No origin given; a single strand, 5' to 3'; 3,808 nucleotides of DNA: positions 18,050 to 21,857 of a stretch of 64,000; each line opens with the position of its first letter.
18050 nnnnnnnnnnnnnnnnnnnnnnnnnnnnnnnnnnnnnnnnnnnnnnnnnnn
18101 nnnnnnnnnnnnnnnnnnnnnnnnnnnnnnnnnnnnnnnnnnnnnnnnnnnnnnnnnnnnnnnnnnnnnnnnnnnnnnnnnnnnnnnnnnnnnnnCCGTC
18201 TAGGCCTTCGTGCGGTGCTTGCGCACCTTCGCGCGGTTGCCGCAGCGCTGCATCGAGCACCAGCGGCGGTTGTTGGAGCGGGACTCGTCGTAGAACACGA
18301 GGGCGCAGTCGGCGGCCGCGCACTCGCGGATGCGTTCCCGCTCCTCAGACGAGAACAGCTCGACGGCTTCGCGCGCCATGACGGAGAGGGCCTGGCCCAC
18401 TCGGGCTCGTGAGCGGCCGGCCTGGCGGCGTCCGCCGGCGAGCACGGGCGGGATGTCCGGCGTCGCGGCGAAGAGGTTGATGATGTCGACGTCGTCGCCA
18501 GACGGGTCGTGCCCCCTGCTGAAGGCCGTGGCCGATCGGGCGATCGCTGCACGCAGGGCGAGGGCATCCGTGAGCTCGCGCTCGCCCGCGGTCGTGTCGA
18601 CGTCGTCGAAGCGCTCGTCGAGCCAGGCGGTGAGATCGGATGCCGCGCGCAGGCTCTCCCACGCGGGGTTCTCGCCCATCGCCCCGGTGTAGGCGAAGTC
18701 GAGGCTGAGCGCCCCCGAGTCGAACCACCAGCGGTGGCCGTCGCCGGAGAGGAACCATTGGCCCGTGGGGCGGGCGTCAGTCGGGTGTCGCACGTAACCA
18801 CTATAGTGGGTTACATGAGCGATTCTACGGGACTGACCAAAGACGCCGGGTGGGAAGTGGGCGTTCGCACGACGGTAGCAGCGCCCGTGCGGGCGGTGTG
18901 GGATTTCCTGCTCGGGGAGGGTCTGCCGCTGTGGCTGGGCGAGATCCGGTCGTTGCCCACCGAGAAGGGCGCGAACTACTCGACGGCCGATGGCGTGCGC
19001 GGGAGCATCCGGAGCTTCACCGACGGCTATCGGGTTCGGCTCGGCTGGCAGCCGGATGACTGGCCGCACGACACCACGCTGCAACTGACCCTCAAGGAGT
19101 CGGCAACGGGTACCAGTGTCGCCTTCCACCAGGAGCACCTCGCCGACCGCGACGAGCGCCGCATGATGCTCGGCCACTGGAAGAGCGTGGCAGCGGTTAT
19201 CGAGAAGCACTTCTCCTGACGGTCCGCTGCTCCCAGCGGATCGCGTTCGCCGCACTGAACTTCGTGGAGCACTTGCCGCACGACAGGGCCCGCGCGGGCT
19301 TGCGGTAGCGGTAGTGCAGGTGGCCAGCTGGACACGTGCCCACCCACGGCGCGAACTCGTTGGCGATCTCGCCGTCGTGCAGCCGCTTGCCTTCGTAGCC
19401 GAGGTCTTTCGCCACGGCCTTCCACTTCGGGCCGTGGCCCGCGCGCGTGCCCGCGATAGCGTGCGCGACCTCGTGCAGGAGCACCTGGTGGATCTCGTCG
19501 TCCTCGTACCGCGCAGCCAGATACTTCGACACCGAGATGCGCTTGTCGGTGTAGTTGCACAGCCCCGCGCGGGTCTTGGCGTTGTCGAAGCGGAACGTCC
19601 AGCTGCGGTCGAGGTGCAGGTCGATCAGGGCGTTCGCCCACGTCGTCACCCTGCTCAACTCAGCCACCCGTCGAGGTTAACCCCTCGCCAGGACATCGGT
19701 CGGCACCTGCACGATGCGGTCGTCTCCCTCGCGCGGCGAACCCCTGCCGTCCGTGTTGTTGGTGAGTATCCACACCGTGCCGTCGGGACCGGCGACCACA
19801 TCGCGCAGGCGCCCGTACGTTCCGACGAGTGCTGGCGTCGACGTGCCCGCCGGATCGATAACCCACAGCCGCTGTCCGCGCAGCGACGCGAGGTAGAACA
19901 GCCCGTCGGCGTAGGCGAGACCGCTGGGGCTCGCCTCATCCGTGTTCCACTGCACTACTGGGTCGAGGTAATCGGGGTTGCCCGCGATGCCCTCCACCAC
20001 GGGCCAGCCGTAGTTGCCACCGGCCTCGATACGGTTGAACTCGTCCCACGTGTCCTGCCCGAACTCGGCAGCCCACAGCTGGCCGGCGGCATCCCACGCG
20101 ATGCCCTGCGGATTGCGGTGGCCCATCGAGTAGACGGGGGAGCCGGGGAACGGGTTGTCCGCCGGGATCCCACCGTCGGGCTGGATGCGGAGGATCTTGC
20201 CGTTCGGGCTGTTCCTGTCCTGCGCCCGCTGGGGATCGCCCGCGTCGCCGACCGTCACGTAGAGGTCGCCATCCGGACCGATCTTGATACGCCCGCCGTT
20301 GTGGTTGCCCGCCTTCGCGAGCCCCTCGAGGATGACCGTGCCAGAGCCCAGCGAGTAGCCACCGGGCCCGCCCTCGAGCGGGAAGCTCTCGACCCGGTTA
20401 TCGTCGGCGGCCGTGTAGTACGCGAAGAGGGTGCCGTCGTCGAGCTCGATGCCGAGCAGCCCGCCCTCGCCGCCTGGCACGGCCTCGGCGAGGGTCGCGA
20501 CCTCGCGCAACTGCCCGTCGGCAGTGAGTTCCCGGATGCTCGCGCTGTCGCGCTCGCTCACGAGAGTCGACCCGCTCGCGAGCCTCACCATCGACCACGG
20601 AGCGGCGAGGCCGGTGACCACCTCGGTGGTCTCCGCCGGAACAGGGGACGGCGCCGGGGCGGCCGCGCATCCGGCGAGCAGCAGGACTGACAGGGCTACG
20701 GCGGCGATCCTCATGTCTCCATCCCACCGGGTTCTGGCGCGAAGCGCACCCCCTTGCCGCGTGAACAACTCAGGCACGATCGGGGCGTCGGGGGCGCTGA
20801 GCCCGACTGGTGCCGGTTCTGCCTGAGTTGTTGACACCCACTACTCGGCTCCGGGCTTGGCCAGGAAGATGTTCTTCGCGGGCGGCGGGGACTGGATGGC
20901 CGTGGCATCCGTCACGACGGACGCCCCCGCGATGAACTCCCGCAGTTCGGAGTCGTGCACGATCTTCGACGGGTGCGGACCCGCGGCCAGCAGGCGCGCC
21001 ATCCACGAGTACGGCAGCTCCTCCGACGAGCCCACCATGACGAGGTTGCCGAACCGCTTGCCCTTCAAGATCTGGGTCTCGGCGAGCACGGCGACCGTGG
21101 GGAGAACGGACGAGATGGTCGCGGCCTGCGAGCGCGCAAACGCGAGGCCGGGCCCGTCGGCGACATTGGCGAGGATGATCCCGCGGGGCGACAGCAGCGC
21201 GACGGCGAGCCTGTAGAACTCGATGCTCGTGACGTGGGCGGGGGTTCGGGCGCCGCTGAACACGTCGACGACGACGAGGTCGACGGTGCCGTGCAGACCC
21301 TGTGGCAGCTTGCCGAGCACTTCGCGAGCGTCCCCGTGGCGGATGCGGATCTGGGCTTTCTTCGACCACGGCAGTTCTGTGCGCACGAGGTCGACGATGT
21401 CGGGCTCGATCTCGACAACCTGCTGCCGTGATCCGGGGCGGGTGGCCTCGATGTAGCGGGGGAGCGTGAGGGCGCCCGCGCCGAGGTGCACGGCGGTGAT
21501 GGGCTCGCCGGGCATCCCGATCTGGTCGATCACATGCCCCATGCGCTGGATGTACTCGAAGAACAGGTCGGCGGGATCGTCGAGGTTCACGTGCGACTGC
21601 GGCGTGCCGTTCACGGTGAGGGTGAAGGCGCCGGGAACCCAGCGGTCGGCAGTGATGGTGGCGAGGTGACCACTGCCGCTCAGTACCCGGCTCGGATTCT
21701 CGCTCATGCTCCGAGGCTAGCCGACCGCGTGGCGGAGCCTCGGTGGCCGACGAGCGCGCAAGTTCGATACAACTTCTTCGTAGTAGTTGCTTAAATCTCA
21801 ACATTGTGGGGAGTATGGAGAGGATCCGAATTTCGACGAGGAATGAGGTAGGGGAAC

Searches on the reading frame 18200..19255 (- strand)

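Call 10: search_protein_families(library=pfam, proteins=[window:18200-19255:-], max_evalue=0.001)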
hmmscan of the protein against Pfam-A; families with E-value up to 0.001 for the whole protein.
window:18200-19255:- (351 aa): 2 families
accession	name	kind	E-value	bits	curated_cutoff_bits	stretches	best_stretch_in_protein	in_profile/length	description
PF11706.13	zf-CGNR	-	1.5e-19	69.9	24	1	308-350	1-43/44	CGNR zinc finger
PF07336.16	ABATE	-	2.2e-16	61.1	24.4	1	181-303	1-129/130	Putative stress-induced transcription regulator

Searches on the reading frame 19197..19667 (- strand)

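Call 10: search_protein_families(library=pfam, proteins=[window:19197-19667:-], max_evalue=0.001)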
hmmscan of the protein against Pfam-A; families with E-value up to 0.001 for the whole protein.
window:19197-19667:- (156 aa): 1 family
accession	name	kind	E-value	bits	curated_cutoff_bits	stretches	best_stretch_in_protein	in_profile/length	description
PF10263.15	SprT-like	-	2.3e-15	56.8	25.6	1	22-93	20-99/108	SprT-like family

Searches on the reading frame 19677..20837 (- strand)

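Call 10: search_protein_families(library=pfam, proteins=[window:19677-20837:-], max_evalue=0.001)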
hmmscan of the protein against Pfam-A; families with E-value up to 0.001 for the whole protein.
window:19677-20837:- (386 aa): 1 family
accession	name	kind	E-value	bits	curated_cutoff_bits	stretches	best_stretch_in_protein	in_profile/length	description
PF07995.17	GSDH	-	2e-64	218.4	25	1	78-365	2-329/332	Glucose / Sorbosone dehydrogenase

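Call 11: search_protein_families(library=ncbifam, proteins=[window:19677-20837:-], max_evalue=0.01)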
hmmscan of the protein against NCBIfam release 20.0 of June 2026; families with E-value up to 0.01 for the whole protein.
window:19677-20837:- (386 aa): 2 families
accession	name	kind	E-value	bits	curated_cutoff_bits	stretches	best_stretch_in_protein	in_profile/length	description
TIGR03606.1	non_repeat_PQQ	subfamily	1.3e-32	113.3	434.55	1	73-290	25-279/454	glucose/sorbosone family PQQ-dependent dehydrogenase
NF033206.1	ScyE_fam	subfamily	1.1e-08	35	80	0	183-222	12-54/333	ScyD/ScyE family protein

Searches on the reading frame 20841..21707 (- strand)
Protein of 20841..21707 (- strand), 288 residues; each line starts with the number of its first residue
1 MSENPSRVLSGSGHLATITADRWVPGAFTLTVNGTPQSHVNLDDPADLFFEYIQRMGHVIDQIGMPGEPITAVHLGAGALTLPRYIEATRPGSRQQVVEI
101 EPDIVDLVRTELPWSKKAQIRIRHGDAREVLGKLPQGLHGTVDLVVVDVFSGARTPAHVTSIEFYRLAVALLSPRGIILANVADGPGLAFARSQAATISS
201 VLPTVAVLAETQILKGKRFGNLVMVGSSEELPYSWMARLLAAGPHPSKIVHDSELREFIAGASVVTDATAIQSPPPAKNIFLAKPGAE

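Call 7: search_protein_families(library=pfam, proteins=[window:20841-21707:-], max_evalue=0.01)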
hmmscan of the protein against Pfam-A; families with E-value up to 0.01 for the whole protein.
window:20841-21707:- (288 aa): 1 family
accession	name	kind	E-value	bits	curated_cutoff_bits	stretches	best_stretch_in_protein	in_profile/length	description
PF01564.23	Spermine_synth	-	0.005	16.8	22.9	1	94-180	44-130/186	Spermine/spermidine synthase domain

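Call 11: search_protein_families(library=ncbifam, proteins=[window:20841-21707:-], max_evalue=0.01)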
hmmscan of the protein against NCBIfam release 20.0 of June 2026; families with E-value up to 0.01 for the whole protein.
window:20841-21707:- (288 aa): 3 families
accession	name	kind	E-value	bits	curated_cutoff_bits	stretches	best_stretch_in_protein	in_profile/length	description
NF037959.1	MFS_SpdSyn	subfamily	5.9e-26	91.2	40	1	41-232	249-436/480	fused MFS/spermidine synthase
NF003380.0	PRK04457.1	equivalog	1.4e-15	57.1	304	1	35-182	39-180/265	polyamine aminopropyltransferase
NF041658.1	ornithlipidmtase_OlsG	equivalog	0.00088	19.1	350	1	71-174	43-143/191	ornithine lipid N-methyltransferase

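Call 32: find_related_loci(query=window:20841-21707:-, collection=genome_contigs, flank=10000)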
Query window:20841-21707:- (288 aa) in genome_contigs; peptide patterns used: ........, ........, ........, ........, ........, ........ (x = any residue, [..] = any of these).
320 stretches matched a pattern; 223 encode a relative of the query (tblastn E <= 1e-3); the best 80 are kept; 80 distinct loci.
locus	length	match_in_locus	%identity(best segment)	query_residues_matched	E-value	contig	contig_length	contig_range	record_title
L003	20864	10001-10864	84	1-288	7e-163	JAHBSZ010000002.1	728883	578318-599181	MAG: Salinibacterium sp. isolate ACE_ACT13 ACT13_2, whole genome shotgun sequence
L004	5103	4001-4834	86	8-285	6e-165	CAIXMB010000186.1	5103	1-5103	MAG: uncultured actinobacterium isolate KTt_bin-1256 genome assembly, contig: bin-1256:186/204, whole genome shotgun seq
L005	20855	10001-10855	84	1-288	2e-161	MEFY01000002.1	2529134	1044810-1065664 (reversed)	MAG: Leifsonia sp. SCN 70-46 ABT06_C0002, whole genome shotgun sequence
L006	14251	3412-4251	85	8-287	7e-160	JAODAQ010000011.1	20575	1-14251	MAG: Rhodoglobus sp. isolate RYN_70 scaffold_4314774, whole genome shotgun sequence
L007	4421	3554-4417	77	1-288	2e-155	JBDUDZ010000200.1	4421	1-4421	MAG: Rhodoglobus sp. isolate cluster4_bin.83 NODE_86711_length_4421_cov_7.626890, whole genome shotgun sequence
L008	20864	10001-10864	78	1-288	1e-151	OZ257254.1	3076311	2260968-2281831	MAG: Rhodoglobus sp. isolate 3ecd7b2d-1b45-4e2c-95bc-0f87c694392b genome assembly, chromosome: 1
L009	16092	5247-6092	79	5-286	2e-151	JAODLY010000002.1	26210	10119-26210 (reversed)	MAG: Rhodoglobus sp. isolate RYN_77 scaffold_2064910, whole genome shotgun sequence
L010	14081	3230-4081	78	3-286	4e-150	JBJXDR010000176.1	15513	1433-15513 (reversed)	MAG: Rhodoglobus sp. isolate R.bin.15 k127_1287063, whole genome shotgun sequence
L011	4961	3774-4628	78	3-287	4e-152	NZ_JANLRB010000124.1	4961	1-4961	MAG: Salinibacterium sp. isolate OTE_38_concoct_36 OTE_38_k141_4658304, whole genome shotgun sequence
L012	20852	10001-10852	79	3-286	1e-149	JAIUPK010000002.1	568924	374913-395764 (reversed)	MAG: Actinomycetota bacterium isolate SAL1 3300009517-bin.13~Ga0102832_1000018, whole genome shotgun sequence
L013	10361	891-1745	76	1-285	9e-150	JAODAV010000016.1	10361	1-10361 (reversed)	MAG: Rhodoglobus sp. isolate RYN_65 scaffold_3978957, whole genome shotgun sequence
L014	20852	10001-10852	78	3-286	9e-149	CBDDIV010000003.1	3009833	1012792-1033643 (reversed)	MAG: Rhodoglobus sp. isolate d056dcb4-2edd-49b3-a544-7fdb44a015c2 genome assembly, contig: chromosome_2, whole genome sh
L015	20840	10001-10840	78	9-288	2e-147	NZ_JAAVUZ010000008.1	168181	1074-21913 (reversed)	Glaciihabitans sp. dw_435 8, whole genome shotgun sequence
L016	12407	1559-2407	77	3-286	9e-147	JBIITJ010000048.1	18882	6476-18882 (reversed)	MAG: Rhodoglobus sp. isolate ME2004-06-11_3300042997_group2_bin79 Rohwer_bin158_scaffold_941_c2, whole genome shotgun se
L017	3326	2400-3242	78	1-281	7e-153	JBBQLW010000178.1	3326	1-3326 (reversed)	MAG: Actinomycetales bacterium isolate Co_metawrap_469 Cmw_469_k141_16778085_length_3326_cov_13.9633, whole genome shotg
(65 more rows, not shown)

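Call 84: search_protein_families(library=padloc, proteins=[window:20841-21707:-], max_evalue=0.01)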
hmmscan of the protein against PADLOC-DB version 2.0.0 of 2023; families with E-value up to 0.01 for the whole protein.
window:20841-21707:- (288 aa): 1 family
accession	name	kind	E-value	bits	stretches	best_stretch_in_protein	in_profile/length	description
PDLC04134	mad2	-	1.2e-08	32.2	1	97-187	318-401/492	mads_2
